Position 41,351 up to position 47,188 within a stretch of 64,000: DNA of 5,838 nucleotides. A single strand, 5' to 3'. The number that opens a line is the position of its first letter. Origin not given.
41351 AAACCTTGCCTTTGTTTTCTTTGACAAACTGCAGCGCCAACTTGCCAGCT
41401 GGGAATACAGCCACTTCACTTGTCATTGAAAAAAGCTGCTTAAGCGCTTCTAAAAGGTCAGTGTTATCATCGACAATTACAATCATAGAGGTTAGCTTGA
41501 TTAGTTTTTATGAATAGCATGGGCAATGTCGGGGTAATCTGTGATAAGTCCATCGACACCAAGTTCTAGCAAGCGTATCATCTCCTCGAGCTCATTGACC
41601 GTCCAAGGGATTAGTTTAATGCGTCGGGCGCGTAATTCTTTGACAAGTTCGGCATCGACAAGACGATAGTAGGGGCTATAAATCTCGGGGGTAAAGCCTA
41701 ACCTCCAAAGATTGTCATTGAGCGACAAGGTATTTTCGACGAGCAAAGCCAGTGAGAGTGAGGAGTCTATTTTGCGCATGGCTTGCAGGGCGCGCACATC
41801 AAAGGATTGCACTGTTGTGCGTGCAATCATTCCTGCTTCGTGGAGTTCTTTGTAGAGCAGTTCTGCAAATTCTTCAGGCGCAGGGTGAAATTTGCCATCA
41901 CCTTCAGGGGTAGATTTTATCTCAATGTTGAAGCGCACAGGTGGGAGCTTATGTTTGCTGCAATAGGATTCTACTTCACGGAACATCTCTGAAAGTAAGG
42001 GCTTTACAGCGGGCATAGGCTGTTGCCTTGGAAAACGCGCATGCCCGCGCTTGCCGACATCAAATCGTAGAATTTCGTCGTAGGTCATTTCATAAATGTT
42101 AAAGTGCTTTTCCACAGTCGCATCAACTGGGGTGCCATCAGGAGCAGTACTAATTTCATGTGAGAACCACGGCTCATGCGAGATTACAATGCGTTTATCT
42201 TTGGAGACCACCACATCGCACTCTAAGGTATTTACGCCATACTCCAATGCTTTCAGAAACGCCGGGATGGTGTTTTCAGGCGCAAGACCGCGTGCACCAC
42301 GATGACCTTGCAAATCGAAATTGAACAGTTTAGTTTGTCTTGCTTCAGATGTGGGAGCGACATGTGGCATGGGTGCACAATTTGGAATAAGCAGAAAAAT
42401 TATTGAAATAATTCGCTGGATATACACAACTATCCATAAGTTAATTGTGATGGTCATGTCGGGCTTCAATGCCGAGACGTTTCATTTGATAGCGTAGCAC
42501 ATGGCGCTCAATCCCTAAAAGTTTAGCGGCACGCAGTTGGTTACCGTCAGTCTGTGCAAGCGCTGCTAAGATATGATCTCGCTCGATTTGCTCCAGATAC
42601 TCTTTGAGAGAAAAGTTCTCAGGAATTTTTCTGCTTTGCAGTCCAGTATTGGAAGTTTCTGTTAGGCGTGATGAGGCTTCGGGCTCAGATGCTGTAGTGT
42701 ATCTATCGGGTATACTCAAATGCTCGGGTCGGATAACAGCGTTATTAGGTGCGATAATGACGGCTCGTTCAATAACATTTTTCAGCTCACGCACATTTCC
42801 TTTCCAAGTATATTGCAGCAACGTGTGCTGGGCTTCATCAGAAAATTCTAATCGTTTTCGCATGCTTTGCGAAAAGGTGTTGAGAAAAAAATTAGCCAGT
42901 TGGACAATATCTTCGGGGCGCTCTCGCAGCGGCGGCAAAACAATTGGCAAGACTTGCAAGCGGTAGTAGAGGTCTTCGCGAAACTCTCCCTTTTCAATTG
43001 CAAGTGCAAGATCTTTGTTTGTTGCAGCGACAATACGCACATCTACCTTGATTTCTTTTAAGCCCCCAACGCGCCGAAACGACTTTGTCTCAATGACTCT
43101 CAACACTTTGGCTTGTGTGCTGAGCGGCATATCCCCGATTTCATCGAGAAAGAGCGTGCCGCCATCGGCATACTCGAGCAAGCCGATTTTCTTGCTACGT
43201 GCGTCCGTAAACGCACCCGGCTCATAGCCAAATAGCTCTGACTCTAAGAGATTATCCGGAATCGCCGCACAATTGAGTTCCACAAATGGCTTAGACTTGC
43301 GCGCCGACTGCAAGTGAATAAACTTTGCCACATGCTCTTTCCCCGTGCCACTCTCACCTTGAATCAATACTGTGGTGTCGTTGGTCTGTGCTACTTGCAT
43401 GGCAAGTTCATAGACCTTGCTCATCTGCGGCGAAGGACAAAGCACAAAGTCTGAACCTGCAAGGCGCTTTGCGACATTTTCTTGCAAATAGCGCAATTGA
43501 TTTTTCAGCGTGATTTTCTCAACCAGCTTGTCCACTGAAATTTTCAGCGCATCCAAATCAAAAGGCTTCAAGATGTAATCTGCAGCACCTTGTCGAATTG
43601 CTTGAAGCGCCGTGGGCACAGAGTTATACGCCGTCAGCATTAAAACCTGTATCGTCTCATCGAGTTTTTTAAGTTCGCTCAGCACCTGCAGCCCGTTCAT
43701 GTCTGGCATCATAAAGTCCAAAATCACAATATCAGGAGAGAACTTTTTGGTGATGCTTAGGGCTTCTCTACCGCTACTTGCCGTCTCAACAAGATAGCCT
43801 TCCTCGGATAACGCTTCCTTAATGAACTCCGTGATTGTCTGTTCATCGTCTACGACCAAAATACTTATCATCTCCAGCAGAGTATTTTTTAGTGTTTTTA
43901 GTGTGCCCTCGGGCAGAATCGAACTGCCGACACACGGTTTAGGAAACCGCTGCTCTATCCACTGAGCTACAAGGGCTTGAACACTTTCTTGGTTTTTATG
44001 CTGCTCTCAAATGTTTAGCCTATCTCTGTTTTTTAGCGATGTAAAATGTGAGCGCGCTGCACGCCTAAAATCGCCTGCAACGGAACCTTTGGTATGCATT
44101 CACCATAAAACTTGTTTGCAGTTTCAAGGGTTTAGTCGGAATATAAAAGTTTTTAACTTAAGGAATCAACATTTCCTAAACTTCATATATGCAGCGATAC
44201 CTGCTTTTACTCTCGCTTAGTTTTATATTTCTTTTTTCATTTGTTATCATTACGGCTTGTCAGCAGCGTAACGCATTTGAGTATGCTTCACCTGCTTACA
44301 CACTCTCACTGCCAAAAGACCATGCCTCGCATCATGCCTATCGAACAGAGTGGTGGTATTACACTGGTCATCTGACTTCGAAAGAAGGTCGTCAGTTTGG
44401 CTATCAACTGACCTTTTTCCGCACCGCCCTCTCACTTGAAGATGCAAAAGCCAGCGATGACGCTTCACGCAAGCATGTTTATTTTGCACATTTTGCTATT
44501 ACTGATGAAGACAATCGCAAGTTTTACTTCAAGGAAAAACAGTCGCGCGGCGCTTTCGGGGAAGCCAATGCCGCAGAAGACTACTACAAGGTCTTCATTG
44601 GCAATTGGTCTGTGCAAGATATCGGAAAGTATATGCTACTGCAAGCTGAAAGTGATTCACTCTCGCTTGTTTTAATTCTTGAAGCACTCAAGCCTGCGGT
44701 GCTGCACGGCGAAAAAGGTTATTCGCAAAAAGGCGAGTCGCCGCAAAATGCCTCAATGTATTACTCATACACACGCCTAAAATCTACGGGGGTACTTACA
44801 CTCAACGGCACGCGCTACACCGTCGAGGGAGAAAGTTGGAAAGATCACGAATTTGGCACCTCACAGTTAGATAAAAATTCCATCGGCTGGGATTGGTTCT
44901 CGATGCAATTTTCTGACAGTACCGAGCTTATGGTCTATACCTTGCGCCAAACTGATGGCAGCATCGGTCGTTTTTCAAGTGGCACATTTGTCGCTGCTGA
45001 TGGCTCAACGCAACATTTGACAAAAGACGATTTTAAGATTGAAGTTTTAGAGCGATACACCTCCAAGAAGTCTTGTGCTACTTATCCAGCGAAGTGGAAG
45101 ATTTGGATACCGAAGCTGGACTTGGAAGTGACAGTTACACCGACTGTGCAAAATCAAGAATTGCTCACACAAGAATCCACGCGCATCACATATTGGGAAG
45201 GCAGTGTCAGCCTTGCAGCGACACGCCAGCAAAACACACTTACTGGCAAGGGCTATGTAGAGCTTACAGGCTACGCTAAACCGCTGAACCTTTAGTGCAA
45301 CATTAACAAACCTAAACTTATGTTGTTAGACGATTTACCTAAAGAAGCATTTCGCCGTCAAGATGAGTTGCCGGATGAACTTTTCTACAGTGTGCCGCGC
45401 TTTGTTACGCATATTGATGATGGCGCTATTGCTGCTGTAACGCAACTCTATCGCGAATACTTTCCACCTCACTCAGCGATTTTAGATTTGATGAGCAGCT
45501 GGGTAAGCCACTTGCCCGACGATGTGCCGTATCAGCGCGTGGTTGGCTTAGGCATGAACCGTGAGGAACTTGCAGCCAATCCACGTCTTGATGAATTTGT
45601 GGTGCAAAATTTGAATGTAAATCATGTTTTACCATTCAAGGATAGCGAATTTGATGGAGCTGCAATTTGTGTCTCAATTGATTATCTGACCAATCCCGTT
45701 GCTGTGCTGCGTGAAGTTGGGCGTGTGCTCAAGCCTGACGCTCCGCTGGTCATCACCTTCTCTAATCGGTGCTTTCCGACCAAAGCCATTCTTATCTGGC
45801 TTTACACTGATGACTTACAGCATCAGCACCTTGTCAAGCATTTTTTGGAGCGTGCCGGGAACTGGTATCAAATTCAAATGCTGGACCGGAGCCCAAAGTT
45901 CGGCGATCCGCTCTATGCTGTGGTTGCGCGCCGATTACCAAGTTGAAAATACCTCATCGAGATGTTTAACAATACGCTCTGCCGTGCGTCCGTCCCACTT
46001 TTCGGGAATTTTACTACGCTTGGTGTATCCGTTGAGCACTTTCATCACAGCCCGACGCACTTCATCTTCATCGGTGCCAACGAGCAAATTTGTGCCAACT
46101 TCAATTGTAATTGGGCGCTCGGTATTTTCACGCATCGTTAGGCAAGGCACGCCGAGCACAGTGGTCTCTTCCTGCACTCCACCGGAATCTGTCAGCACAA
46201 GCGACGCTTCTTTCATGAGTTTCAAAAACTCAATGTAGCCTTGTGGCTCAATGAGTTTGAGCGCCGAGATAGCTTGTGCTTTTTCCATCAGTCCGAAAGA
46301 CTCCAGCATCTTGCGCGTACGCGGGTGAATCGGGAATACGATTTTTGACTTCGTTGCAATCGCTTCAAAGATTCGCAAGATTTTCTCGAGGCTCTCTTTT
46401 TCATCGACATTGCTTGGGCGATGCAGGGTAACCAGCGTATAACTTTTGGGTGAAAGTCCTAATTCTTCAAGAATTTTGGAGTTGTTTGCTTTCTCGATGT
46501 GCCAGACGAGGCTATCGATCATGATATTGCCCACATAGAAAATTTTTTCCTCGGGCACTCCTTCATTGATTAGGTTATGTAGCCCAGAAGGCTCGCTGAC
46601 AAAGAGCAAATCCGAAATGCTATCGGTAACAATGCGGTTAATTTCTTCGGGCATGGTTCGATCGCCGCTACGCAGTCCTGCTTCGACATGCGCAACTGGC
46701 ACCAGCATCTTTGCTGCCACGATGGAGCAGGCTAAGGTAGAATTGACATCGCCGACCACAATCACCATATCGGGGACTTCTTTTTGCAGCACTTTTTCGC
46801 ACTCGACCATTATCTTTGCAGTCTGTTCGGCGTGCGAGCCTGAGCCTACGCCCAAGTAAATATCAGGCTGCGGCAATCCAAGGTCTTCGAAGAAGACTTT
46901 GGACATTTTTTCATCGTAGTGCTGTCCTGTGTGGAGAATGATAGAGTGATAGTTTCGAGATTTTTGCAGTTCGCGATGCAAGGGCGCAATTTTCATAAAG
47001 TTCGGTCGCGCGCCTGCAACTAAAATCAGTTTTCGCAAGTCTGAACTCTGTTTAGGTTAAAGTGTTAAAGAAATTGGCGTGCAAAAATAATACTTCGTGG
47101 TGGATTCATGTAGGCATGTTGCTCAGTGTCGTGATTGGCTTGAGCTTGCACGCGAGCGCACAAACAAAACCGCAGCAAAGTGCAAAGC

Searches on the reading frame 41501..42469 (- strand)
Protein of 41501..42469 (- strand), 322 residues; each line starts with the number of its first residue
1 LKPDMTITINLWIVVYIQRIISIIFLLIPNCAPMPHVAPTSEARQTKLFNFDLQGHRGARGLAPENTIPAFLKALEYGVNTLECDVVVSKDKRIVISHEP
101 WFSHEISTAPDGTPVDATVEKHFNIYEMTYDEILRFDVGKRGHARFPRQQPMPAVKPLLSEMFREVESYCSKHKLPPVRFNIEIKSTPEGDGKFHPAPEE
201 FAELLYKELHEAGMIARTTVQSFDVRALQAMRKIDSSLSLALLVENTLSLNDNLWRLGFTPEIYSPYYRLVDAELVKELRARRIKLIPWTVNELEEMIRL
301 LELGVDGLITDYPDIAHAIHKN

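Call 22: search_protein_families(library=pfam, proteins=[window:41501-42469:-], max_evalue=0.0001)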
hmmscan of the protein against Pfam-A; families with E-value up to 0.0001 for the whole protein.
window:41501-42469:- (322 aa): 2 families
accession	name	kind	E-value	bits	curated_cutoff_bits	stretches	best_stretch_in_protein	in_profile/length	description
PF03009.23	GDPD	-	4.5e-35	122.4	23.6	1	56-314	1-243/244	Glycerophosphoryl diester phosphodiesterase family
PF13653.12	GDPD_2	-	4.9e-06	27.3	27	1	289-314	5-30/30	Glycerophosphoryl diester phosphodiesterase family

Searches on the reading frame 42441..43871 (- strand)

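Call 22: search_protein_families(library=pfam, proteins=[window:42441-43871:-], max_evalue=0.0001)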
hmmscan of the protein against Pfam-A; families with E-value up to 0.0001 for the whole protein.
window:42441-43871:- (476 aa): 6 families
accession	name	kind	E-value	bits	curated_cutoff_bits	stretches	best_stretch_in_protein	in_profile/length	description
PF00158.32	Sigma54_activat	-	7.1e-71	237.7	20.2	1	147-310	5-167/168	Sigma-54 interaction domain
PF00072.30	Response_reg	-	2.5e-32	111.8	30.2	1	4-111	1-108/111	Response regulator receiver domain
PF25601.1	AAA_lid_14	-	3.9e-23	81.5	27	1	316-395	1-80/87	AAA+ ATPase lid domain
PF14532.12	Sigma54_activ_2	-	4.7e-20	72.7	25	1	158-315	14-138/138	Sigma-54 interaction domain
PF02954.25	HTH_8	-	3.7e-12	46.2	22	1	426-466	2-42/42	Bacterial regulatory protein, Fis family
PF07728.20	AAA_5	-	1e-05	26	22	1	168-286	2-123/139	AAA domain (dynein-related subfamily)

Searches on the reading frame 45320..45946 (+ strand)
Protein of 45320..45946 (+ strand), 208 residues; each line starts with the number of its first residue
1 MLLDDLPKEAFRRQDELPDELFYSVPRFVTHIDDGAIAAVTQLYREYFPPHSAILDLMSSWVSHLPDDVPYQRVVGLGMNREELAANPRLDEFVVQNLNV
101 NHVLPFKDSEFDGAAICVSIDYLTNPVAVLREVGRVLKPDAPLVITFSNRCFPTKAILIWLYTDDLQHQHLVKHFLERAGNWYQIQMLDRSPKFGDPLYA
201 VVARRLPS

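Call 22: search_protein_families(library=pfam, proteins=[window:45320-45946:+], max_evalue=0.0001)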
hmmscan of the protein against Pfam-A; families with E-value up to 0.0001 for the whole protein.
window:45320-45946:+ (208 aa): 1 family
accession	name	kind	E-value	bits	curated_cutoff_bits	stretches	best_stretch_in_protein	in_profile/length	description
PF08241.18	Methyltransf_11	-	1.8e-07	32.1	21.2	1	72-144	19-94/95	Methyltransferase domain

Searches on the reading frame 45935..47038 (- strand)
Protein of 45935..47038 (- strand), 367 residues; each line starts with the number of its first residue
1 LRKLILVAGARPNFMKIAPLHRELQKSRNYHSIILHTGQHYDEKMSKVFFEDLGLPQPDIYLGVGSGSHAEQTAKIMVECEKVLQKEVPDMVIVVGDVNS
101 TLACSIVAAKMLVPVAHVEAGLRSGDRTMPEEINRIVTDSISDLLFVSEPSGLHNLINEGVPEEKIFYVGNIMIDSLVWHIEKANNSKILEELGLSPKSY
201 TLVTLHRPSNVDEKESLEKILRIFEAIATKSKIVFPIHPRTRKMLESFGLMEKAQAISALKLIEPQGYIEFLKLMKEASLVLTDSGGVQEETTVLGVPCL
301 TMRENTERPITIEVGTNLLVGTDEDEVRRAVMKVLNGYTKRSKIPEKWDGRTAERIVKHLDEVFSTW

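Call 22: search_protein_families(library=pfam, proteins=[window:45935-47038:-], max_evalue=0.0001)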
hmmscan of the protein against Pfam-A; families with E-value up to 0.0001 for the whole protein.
window:45935-47038:- (367 aa): 1 family
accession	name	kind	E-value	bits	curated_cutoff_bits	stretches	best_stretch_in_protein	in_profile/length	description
PF02350.25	Epimerase_2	-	5.1e-112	374.6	30.6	1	22-360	1-346/347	UDP-N-acetylglucosamine 2-epimerase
